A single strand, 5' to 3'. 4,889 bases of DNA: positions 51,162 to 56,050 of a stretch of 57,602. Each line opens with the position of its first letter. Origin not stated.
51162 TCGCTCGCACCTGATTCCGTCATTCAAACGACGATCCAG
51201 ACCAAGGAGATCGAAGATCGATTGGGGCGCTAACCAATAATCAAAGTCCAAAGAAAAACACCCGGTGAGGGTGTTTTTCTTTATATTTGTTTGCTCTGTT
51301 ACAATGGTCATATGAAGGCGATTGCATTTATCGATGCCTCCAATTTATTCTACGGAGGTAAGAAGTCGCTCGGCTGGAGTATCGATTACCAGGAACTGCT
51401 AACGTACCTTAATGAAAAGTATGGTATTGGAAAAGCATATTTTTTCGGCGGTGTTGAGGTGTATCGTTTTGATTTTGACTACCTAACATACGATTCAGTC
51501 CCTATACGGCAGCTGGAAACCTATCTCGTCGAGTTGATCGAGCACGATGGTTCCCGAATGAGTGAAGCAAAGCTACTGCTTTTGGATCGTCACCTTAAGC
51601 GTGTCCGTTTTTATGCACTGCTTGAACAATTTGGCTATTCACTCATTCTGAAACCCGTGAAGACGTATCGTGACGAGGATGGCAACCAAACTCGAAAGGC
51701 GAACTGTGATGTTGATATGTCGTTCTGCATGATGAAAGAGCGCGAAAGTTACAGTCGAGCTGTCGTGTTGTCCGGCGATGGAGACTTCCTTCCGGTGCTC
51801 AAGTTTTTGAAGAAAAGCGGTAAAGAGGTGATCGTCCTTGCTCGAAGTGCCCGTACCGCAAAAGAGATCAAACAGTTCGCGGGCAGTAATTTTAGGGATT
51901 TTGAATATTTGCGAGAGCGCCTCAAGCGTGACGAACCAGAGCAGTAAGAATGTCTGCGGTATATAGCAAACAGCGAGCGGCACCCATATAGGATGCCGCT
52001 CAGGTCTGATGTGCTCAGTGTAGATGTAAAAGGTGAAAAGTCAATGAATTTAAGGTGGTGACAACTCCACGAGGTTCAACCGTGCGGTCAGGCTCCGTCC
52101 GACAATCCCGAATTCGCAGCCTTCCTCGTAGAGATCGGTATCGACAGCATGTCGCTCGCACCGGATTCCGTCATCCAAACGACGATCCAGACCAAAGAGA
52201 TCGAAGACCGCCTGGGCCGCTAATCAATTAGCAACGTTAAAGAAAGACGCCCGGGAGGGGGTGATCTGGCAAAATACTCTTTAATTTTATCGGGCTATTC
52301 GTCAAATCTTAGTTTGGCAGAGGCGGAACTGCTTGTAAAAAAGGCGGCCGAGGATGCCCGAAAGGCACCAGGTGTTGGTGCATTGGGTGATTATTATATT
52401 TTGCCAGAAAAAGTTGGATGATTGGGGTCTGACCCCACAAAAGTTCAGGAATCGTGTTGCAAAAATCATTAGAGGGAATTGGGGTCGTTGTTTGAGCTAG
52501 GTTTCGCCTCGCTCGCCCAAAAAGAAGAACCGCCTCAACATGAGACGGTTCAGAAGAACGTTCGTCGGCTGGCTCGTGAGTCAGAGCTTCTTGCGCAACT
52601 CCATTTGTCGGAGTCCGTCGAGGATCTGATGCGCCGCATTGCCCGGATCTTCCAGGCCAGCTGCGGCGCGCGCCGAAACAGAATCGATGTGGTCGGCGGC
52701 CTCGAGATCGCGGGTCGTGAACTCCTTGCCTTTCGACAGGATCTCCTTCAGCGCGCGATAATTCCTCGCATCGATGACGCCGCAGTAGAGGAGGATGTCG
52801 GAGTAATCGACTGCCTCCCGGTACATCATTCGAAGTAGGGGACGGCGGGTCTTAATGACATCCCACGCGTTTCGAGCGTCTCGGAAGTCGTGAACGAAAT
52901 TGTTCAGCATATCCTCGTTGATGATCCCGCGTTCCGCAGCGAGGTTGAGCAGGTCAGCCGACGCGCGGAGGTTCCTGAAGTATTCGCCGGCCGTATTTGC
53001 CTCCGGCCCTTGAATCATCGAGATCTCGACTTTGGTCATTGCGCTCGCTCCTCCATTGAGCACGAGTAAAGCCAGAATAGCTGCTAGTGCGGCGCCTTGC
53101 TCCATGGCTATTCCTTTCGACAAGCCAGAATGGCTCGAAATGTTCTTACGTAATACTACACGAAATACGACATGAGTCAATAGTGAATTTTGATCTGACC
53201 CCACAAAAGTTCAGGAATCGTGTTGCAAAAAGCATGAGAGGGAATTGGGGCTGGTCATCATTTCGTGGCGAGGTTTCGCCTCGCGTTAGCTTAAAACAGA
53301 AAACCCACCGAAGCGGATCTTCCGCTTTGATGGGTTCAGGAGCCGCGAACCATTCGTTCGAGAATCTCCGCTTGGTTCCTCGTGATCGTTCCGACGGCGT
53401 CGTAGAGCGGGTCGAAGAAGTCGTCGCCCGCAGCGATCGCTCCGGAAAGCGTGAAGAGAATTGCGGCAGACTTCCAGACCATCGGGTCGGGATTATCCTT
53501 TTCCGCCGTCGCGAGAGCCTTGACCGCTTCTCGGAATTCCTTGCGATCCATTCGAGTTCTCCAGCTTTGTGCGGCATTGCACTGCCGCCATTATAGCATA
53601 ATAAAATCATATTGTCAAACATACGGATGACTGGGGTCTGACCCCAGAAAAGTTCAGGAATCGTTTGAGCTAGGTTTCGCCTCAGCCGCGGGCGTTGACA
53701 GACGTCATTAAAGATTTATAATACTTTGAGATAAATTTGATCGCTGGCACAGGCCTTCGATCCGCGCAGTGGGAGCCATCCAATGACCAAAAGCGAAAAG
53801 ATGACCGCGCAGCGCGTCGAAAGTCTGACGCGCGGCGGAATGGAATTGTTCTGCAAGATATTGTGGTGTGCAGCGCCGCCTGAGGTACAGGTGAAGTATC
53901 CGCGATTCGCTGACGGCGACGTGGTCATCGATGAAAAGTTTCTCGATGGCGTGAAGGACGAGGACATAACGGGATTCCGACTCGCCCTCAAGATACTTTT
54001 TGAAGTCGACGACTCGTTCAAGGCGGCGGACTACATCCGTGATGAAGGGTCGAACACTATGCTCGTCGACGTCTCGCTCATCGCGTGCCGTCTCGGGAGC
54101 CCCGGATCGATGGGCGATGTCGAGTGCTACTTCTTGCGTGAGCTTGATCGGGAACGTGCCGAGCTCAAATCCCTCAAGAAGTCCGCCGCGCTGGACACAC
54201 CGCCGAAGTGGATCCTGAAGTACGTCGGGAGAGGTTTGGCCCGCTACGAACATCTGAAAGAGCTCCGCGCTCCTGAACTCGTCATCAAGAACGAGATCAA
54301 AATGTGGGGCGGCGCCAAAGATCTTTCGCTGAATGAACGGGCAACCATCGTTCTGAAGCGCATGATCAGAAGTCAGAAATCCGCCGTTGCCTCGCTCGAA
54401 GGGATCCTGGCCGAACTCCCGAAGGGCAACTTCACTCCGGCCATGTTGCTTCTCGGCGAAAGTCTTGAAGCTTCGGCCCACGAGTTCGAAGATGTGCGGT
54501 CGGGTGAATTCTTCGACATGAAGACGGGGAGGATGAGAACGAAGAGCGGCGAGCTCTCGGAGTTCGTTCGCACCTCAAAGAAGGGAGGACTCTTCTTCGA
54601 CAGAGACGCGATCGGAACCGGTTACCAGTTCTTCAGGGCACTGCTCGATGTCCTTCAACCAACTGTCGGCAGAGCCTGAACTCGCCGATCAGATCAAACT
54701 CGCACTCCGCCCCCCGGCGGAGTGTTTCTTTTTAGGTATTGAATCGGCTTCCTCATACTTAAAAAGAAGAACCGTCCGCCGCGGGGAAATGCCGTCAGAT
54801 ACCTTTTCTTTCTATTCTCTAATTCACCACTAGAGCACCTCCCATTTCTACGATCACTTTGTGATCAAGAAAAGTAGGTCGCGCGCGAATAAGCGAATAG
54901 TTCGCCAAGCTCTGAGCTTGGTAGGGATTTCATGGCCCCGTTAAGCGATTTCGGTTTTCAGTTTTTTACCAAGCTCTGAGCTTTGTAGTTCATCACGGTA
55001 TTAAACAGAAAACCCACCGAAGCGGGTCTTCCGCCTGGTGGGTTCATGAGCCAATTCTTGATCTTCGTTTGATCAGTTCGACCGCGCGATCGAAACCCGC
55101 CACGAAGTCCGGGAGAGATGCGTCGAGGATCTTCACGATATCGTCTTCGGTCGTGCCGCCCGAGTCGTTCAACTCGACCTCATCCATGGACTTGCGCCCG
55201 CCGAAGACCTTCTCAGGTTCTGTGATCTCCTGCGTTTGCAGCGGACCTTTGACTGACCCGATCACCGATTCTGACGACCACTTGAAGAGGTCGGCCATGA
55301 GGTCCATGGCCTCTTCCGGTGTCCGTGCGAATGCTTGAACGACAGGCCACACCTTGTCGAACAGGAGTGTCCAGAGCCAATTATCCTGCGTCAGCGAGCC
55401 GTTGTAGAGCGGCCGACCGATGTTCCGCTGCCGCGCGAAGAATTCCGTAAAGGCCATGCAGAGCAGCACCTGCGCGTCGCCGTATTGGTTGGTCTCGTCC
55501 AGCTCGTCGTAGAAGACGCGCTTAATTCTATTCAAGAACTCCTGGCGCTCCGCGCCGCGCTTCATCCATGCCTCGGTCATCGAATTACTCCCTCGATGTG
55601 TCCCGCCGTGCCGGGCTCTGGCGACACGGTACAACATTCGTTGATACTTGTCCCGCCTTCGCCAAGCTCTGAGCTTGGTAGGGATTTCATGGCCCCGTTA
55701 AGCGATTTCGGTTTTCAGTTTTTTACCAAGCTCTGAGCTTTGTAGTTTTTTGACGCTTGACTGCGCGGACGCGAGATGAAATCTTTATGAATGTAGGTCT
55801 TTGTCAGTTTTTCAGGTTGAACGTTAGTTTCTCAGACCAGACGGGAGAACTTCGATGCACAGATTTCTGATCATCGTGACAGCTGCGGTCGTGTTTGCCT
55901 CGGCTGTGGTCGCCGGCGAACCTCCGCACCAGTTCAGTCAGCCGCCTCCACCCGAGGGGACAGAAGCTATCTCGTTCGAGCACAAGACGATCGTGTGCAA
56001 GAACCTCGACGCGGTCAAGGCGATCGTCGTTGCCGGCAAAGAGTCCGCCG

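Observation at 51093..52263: Low-GC NYN-nuclease gene bracketed by two copies of the ppsA 3' end that differ only synonymously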

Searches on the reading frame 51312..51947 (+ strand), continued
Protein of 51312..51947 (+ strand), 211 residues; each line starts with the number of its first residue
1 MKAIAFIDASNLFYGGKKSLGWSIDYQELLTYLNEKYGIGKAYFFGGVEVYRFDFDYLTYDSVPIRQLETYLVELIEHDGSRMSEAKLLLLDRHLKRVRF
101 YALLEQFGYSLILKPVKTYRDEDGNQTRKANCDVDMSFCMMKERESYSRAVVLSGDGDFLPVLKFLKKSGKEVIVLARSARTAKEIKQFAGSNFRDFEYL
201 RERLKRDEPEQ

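Call 63: search_solved_structures(query=window:51312-51947:+, max_evalue=1, show_alignments=1)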
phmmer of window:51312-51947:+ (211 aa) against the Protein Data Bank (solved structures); distinct sequences matched with E-value up to 1: 2.
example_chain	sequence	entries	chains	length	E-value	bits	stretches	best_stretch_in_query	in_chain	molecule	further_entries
2qip_A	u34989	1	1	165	0.0002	24.6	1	90-182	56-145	Protein of unknown function VPA0982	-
4xrp_A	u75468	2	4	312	0.011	18.9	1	90-200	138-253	Pnkp1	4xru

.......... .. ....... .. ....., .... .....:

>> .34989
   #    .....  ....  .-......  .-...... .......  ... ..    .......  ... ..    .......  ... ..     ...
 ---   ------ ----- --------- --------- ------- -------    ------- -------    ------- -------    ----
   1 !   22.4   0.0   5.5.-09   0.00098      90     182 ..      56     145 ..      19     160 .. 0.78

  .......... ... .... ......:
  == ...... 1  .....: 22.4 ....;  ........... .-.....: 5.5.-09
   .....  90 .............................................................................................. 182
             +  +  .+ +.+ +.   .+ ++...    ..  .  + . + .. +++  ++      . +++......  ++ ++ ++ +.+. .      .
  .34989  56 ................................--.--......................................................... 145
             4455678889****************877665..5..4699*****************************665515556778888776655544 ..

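Call 76: find_related_loci(query=A2, collection=viral_contigs, flank=5000)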
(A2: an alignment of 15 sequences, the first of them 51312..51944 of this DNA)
Query A2 (211 aa) in viral_contigs; peptide patterns used: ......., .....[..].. (x = any residue, [..] = any of these).
9 stretches matched a pattern; 2 encode a relative of the query (tblastn E <= 1e-3); 2 distinct loci.
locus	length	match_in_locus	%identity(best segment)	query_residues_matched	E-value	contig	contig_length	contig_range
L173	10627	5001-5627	58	1-206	4e-82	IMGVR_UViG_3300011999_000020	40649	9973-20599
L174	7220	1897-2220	64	1-208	2e-32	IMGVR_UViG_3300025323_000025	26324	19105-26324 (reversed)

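Call 77: predict_structure(alignment_id=A2)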
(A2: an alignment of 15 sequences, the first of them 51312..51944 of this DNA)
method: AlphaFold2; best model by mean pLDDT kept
length: 211 residues; sequences in the alignment: 15
mean_pLDDT: 85.1   pTM: 0.83
mean pLDDT of the five models: 85.1, 83.9, 83.6, 81.8, 81.1
residues with pLDDT >= 90: 106; 70-90: 85; 50-70: 9; < 50: 11
segments of 3 or more residues with pLDDT < 50: 14-20, 208-211
pLDDT, mean of each block of 10 residues (from residue 1): 87 49 77 94 90 82 92 91 90 89 94 85 78 89 96 88 95 90 87 85 65 31
secondary structure, 60 per line:
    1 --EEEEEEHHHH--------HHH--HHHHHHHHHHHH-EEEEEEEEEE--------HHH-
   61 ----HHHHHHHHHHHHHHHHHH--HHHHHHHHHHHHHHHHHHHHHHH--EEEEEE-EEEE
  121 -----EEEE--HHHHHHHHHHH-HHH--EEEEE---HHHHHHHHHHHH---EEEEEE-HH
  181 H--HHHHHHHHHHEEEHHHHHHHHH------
elements in order: E3-8 H9-12 H26-37 E39-48 H65-82 H85-107 E110-115 E117-120 E126-129 H132-142 E149-153 H157-168 E172-177 H184-193 E194-196 H197-205

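Call 79: fold_search(model_id=the predicted structure, library=pdb)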
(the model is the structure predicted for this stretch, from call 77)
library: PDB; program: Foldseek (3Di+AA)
matches with E <= 10: 1194; with E <= 0.001: 4
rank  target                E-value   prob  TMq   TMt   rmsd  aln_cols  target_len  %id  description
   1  2qip                  4.3e-07  1.00  0.58  0.74   3.7       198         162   18  Crystal structure of a protein of unknown function VPA0982 from Vibrio parahaemolyticus RIMD 2210633 (released 2007-07-24)
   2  5hmm_A                1.8e-04  1.00  0.45  0.37   9.1       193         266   13  Crystal Structure of T5 D15 Protein Co-crystallized with Metal Ions (released 2016-06-01)
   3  8il0                  3.3e-04  0.99  0.36  0.21   6.6       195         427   15  Crystal structure of LmbT from Streptomyces lincolnensis NRRL ISP-5355 (released 2023-09-20)
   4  5hnk_A                3.8e-04  1.00  0.44  0.35   9.2       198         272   12  Crystal structure of T5Fen in complex intact substrate and metal ions. (released 2016-06-01)
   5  5vn0_F                6.2e-03  0.47  0.25  0.13  22.2       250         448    9  Water-forming NADH oxidase from Lactobacillus brevis (LbNOX) bound to NADH. (released 2017-08-02)
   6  1xo1_A                8.5e-03  0.99  0.43  0.38   8.2       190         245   13  T5 5'-EXONUCLEASE MUTANT K83A (released 1999-04-02)
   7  5vn0_A                1.6e-02  0.35  0.24  0.13  22.1       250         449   10  Water-forming NADH oxidase from Lactobacillus brevis (LbNOX) bound to NADH. (released 2017-08-02)
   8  2cdu_B                1.8e-02  0.28  0.22  0.12  22.4       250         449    8  The Crystal Structure of Water-forming NAD(P)H Oxidase from Lactobacillus sanfranciscensis (released 2006-07-17)
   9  8fz9_B                2.8e-02  0.63  0.25  0.36   8.9       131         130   14  Crystal Structure of Bacillus cereus TIR protein (released 2024-06-19)
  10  3gyg_C                3.0e-02  0.47  0.34  0.27  14.3       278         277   12  Crystal structure of yhjK (haloacid dehalogenase-like hydrolase protein) from Bacillus subtilis (released 2009-05-12)
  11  5hci_E                4.4e-02  0.18  0.24  0.21  14.4       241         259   14  GPN-loop GTPase Npa3 in complex with GDP (released 2016-01-20)
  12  9hvh_B                4.4e-02  0.13  0.18  0.16  13.6       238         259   14  High-efficiency Kemp eliminases by complete computational design (released 2025-06-11)
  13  4akt_B                4.7e-02  0.38  0.26  0.18  12.3       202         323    7  PatG macrocyclase in complex with peptide (released 2012-07-18)
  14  8fz9_A                5.0e-02  0.54  0.25  0.35   9.6       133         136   15  Crystal Structure of Bacillus cereus TIR protein (released 2024-06-19)
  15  5ivw_3                5.0e-02  0.47  0.33  0.36  10.6       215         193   12  Human core TFIIH bound to DNA within the PIC (released 2016-05-18)
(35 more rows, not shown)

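Call 85: search_dna_similar(query=window:51312-51944:+, collection=plasmids, mode=protein, max_rows=10)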
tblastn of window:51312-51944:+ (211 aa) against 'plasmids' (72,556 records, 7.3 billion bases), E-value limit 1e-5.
Records with a match: 78; places in all: 86; records where one place covers at least 80% of the query: 68.
Best place of each record, by identity: <60% 78.
By first word of the organism name: Sinorhizobium 44; Bradyrhizobium 11; Azospirillum 8; Phaeobacter 4; Pseudomonas 4; Burkholderia 2; Shinella 1; Pseudorhodobacter 1; Paracoccus 1; Methylobacterium 1; and 1 more.
By predicted mobility (MOB-suite, as given by PLSDB): conjugative 40; non-mobilizable 23; mobilizable 15.
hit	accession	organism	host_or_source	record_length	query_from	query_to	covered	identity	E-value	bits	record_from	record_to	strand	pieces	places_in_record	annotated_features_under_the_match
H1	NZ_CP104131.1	Sinorhizobium sp. K101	Phaseolus vulgaris,cell ...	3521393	2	211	100%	27.1%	8e-12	71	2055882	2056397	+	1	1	none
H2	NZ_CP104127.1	Sinorhizobium sp. M103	Phaseolus vulgaris,cell ...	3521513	2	211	100%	27.1%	8e-12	71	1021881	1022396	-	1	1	none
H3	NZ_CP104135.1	Sinorhizobium sp. C101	Phaseolus vulgaris,cell ...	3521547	2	211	100%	27.1%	8e-12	71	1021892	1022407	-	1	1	none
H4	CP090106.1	Sinorhizobium meliloti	Medicago,Cell culture,Plant nodule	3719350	2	211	100%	27.1%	8e-12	71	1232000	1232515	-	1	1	NYN domain-containing protein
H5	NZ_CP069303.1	Shinella sp. PSBB067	monoisolate,Minnesota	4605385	2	211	100%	26.2%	4e-11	69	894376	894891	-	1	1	none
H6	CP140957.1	Sinorhizobium meliloti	Medicago lupulina,whole organism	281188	2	206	97%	26.8%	9e-12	71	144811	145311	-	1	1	NYN domain-containing protein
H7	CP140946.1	Sinorhizobium meliloti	Medicago lupulina,whole organism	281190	2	206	97%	26.8%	9e-12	71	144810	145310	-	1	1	NYN domain-containing protein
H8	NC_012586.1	Sinorhizobium fredii NGR234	-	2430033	2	211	100%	25.7%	7e-12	71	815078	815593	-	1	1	record has no annotation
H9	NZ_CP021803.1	Sinorhizobium meliloti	Medicago sativa,Single Cell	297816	2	206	97%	26.3%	3e-11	69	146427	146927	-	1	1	NYN domain-containing protein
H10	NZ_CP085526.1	Sinorhizobium meliloti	Medicago,cell culture,lupulina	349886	2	206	97%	26.3%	3e-11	69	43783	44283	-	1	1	NYN domain-containing protein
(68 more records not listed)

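Call 86: search_dna_similar(query=window:51312-51944:+, collection=phages, mode=protein, max_rows=10)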
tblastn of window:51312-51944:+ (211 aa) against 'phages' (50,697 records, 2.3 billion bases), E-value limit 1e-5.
No match.

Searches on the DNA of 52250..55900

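Call 81: search_rna_families(source=window, start=52250, end=55900, threshold=evalue, max_evalue=1)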
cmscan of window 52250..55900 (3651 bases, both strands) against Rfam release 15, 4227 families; matches with E-value up to 1: 0.
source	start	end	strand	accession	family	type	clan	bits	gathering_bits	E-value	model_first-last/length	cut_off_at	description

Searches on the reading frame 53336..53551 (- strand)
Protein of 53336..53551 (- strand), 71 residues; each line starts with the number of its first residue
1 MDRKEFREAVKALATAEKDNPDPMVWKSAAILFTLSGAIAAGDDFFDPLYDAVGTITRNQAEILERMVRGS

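Call 43: search_protein_families(library=padloc, proteins=[window:53336-53551:-], max_evalue=0.1)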
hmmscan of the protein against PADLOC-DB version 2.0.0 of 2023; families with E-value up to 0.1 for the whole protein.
window:53336-53551:- (71 aa): 0 families

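Call 44: search_protein_families(library=ncbifam, proteins=[window:53336-53551:-], max_evalue=0.1)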
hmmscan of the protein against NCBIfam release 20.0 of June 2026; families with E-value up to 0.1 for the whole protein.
window:53336-53551:- (71 aa): 1 family
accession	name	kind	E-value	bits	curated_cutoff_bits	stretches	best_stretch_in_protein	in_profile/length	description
NF041304.3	AvrBs2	equivalog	0.062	11.2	1000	1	1-55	127-183/716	type III secretion system effector avirulence protein AvrBs2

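Call 45: search_protein_families(library=phrogs, proteins=[window:53336-53551:-], max_evalue=0.1)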
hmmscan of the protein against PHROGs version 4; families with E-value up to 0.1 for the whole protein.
window:53336-53551:- (71 aa): 0 families
